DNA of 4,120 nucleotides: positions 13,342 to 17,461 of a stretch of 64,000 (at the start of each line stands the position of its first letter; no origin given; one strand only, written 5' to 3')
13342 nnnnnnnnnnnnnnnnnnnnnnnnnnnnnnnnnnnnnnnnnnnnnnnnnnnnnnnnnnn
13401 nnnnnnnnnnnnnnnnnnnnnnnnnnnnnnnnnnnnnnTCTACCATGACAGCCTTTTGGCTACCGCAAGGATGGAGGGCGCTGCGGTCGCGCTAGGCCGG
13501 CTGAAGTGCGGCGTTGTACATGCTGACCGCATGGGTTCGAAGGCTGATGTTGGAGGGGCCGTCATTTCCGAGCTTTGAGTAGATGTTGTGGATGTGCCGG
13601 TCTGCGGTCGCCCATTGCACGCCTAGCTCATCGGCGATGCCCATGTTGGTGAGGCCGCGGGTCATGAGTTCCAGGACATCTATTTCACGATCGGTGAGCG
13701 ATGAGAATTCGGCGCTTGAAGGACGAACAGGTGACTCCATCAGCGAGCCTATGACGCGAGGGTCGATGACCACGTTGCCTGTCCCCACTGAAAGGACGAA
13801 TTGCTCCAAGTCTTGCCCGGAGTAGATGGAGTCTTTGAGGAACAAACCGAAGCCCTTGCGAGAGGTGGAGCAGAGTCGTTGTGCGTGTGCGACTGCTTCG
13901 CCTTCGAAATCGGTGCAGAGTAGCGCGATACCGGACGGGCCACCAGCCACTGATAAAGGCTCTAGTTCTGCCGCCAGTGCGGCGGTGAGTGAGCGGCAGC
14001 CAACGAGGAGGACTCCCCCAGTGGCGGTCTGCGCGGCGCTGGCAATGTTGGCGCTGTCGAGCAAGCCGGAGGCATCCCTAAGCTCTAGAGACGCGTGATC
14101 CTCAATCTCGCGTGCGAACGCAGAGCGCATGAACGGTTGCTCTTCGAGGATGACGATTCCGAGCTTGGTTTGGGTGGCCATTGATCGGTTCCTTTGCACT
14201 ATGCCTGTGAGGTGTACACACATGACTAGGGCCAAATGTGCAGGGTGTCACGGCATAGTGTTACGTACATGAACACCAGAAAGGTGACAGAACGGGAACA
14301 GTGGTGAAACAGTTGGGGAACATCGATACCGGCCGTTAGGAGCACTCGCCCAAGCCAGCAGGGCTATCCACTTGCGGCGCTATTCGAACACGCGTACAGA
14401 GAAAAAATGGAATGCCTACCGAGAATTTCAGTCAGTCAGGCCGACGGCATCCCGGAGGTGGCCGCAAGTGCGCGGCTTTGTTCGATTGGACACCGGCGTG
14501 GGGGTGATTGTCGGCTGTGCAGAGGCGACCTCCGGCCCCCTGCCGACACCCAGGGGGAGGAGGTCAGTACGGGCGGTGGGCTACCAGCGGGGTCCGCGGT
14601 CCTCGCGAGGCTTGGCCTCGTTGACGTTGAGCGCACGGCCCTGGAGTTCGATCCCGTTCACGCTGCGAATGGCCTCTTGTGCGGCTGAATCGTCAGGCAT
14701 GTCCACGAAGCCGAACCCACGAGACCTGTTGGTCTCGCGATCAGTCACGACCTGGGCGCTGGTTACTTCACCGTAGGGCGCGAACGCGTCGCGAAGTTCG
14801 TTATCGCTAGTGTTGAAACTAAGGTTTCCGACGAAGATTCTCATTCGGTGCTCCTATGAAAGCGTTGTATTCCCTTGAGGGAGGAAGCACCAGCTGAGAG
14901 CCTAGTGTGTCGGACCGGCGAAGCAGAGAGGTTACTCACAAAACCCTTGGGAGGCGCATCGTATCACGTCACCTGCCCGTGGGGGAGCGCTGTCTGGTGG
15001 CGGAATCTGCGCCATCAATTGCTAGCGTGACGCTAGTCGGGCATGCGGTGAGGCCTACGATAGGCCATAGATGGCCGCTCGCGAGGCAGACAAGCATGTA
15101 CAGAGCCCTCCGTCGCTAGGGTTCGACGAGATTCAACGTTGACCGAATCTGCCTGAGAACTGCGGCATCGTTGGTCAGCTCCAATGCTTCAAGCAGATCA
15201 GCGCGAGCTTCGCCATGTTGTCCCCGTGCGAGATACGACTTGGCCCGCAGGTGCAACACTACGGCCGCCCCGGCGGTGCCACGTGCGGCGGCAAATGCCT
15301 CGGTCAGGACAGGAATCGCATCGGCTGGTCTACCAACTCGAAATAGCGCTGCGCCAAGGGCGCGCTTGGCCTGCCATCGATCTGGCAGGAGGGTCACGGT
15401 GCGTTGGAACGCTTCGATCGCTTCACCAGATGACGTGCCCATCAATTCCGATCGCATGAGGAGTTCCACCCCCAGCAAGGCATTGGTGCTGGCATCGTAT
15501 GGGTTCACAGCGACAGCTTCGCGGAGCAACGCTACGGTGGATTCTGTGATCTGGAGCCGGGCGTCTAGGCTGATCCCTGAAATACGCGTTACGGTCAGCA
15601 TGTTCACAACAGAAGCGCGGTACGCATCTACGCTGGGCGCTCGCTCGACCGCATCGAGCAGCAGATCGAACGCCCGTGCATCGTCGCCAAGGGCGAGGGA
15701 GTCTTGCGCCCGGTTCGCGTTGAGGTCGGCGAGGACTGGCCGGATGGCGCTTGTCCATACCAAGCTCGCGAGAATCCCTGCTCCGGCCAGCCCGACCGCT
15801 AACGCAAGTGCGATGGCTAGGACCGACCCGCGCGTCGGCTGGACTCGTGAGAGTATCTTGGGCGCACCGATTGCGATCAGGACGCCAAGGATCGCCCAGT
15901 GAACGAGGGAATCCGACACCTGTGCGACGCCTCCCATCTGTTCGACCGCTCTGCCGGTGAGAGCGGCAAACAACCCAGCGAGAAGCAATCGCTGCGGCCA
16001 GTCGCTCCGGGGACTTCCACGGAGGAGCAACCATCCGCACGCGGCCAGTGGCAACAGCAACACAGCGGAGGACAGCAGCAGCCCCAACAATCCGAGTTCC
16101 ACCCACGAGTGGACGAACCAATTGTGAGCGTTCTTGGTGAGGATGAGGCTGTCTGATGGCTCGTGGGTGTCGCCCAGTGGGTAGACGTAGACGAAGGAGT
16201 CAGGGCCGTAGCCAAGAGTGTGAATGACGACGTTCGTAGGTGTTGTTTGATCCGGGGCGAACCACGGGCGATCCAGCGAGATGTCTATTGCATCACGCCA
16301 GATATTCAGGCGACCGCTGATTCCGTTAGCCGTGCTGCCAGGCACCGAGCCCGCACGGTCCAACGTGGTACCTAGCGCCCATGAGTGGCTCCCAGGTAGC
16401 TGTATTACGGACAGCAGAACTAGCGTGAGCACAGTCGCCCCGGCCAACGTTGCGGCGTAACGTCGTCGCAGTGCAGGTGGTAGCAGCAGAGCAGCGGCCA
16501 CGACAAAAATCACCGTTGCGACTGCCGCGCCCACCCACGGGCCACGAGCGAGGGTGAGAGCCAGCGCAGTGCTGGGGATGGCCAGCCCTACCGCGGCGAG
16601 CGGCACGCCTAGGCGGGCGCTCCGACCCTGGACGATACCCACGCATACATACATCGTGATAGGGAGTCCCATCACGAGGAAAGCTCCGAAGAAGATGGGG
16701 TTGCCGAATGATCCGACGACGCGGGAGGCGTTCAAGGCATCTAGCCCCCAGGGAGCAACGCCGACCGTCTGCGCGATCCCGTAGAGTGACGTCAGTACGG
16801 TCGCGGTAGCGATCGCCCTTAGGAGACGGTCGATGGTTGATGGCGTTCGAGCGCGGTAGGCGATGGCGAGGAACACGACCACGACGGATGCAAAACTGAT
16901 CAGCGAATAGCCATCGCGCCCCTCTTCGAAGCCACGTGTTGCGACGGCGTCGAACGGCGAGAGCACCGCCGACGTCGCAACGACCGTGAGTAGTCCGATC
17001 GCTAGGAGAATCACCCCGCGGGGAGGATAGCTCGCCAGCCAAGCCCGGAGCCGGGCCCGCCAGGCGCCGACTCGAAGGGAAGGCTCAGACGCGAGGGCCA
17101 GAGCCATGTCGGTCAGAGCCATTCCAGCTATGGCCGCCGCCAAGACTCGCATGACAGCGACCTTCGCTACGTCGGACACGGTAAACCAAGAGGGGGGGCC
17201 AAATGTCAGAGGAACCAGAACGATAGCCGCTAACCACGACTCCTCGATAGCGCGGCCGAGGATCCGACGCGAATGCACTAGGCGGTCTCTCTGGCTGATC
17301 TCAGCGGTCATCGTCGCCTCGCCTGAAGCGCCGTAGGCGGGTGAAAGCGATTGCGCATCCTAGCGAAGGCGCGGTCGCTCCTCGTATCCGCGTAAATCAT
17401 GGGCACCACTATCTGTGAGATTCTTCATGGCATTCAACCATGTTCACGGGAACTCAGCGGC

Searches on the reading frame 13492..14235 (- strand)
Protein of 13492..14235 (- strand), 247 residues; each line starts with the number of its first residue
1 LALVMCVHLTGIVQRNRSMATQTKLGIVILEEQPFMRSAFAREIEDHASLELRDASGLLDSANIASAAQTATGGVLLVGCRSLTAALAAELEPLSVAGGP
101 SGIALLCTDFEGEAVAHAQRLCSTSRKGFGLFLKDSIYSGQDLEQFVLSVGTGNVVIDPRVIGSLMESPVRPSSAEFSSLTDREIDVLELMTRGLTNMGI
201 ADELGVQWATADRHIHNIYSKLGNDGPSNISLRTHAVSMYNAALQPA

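Call 9: search_protein_families(library=pfam, proteins=[window:13492-14235:-], max_evalue=0.001)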
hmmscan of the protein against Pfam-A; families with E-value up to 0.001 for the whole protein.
window:13492-14235:- (247 aa): 1 family
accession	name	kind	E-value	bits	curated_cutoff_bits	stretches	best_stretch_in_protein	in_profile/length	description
PF00196.25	GerE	-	2.8e-11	43.3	23.5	1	178-223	1-46/57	Bacterial regulatory proteins, luxR family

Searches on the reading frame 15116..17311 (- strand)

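Call 9: search_protein_families(library=pfam, proteins=[window:15116-17311:-], max_evalue=0.001)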
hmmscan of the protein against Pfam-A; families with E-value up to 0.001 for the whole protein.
window:15116-17311:- (731 aa): 6 families
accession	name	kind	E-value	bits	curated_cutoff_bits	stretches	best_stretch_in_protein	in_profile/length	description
PF04932.20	Wzy_C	-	6.8e-13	49.1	31.7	1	243-413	3-147/149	O-Antigen ligase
PF07719.23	TPR_2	-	2.1e-08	34.1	27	0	685-714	3-32/34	Tetratricopeptide repeat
PF13428.12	TPR_14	-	7e-07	29.8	23.5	0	647-680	2-35/44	Tetratricopeptide repeat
PF13424.12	TPR_12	-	2.4e-06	28.1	30.1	1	650-713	7-75/77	Tetratricopeptide repeat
PF13414.12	TPR_11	-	0.00016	21.7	26.8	0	691-717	2-28/42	TPR repeat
PF00515.34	TPR_1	-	0.00019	21.5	27.8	0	684-712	2-30/34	Tetratricopeptide repeat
